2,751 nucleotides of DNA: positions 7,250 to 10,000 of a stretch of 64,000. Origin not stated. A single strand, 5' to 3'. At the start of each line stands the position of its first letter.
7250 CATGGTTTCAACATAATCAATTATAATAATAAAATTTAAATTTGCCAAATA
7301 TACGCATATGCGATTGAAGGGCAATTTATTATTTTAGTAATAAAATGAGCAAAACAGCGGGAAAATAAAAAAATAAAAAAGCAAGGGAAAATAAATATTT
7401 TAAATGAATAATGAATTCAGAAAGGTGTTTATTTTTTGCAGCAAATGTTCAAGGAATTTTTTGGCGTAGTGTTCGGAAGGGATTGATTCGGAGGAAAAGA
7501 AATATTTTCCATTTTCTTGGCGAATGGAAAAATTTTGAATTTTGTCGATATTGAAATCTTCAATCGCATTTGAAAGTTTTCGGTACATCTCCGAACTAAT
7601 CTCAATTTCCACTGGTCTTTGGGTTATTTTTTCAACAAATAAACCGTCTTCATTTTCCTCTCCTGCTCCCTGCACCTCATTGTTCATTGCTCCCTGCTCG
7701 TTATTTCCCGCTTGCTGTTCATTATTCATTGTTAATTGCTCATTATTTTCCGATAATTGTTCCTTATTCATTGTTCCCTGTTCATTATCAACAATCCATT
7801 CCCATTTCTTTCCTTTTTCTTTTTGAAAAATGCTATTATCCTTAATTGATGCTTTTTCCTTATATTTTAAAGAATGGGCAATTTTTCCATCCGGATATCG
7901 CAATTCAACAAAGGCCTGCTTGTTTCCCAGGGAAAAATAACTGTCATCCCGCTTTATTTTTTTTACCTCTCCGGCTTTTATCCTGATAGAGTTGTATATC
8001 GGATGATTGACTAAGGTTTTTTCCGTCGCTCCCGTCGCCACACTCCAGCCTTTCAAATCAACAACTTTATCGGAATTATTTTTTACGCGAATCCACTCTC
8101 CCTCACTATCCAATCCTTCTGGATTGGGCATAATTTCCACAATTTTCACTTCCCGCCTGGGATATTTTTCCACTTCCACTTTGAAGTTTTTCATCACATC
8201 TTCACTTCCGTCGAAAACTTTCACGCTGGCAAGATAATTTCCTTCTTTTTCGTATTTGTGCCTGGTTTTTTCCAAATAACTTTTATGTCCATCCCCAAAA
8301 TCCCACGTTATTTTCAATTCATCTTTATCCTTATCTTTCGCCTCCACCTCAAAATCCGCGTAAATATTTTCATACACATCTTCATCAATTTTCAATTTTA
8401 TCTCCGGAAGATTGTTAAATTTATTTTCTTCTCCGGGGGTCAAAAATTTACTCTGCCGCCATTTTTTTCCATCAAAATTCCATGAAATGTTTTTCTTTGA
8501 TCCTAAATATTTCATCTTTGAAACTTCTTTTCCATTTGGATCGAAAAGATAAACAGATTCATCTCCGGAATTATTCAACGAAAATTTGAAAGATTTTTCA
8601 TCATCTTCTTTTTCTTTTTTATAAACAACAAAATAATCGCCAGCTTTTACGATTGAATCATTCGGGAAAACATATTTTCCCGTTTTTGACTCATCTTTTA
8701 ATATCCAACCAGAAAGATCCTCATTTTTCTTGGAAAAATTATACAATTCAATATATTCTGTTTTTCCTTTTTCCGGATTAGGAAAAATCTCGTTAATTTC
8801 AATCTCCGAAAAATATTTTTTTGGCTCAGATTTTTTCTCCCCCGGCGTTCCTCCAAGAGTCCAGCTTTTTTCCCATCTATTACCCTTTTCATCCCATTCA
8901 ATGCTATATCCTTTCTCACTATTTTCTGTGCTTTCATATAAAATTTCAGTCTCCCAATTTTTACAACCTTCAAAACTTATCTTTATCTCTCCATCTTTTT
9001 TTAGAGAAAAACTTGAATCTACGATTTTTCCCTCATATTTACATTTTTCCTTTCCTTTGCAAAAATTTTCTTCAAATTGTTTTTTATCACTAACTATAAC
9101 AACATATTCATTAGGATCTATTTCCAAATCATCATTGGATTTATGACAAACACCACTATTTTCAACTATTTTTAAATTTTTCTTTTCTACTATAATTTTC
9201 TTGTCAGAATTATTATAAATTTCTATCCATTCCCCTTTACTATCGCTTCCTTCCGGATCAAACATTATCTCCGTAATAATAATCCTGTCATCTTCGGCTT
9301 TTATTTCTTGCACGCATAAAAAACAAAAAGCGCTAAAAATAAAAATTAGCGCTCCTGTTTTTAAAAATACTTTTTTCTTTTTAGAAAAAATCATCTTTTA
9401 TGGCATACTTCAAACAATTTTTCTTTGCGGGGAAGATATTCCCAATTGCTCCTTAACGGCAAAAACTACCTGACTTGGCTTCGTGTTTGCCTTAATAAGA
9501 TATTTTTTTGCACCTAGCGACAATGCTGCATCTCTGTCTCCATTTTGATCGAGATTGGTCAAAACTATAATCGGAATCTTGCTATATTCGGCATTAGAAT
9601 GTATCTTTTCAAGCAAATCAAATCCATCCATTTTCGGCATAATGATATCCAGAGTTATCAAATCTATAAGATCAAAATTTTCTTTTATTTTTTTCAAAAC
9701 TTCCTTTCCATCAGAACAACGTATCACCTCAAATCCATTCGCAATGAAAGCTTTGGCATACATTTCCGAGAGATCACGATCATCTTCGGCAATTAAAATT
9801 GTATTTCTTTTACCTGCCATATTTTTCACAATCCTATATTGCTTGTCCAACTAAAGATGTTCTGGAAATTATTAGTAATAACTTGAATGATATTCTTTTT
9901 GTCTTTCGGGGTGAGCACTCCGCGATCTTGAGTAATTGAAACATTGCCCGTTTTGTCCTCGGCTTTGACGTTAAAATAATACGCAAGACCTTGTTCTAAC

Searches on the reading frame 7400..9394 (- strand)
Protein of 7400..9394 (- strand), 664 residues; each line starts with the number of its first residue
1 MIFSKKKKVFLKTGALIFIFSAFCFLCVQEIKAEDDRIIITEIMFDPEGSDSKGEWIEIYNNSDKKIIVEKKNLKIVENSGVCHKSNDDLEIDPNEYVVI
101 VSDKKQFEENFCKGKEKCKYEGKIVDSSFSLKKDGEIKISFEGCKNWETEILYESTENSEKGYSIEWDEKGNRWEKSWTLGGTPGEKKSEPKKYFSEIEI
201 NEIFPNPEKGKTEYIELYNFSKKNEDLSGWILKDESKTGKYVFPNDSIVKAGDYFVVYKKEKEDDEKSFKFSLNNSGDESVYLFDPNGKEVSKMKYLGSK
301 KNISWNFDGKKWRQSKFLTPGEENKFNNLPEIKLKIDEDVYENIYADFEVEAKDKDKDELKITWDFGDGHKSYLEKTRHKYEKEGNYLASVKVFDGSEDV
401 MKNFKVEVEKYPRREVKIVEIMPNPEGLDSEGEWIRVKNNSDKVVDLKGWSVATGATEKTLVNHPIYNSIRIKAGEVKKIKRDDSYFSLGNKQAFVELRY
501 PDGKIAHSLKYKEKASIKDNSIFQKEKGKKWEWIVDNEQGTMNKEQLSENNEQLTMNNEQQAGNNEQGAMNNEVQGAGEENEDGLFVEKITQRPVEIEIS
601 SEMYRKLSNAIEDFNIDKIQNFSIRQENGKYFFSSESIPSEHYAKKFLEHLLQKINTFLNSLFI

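Call 10: search_protein_families(library=pfam, proteins=[window:7400-9394:-], max_evalue=0.01)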
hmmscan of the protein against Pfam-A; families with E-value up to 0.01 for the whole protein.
window:7400-9394:- (664 aa): 3 families
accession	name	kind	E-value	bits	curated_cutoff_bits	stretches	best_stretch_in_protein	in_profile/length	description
PF00932.25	LTD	-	1.6e-46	157.6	34.3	3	196-296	6-107/109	Lamin Tail Domain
PF18911.6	PKD_4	-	3e-12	46.8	27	1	327-399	1-74/85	PKD domain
PF00801.26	PKD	-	1.8e-07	31.5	23.5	1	348-407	19-79/80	PKD domain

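Call 66: search_protein_families(library=ncbifam, proteins=[window:7400-9394:-], max_evalue=0.01)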
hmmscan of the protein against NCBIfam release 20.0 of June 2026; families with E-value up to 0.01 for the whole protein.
window:7400-9394:- (664 aa): 0 families

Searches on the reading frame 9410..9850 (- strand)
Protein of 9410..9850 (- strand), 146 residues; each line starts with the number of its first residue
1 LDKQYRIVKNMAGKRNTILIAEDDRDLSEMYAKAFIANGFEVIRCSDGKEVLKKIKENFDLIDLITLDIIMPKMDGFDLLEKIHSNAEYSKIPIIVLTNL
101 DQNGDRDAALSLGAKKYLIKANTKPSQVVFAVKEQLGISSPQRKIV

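Call 10: search_protein_families(library=pfam, proteins=[window:9410-9850:-], max_evalue=0.01)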
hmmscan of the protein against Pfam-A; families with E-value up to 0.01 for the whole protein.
window:9410-9850:- (146 aa): 1 family
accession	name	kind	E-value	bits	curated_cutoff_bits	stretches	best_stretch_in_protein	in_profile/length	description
PF00072.30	Response_reg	-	1.1e-21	77.6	30.2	1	18-123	1-102/111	Response regulator receiver domain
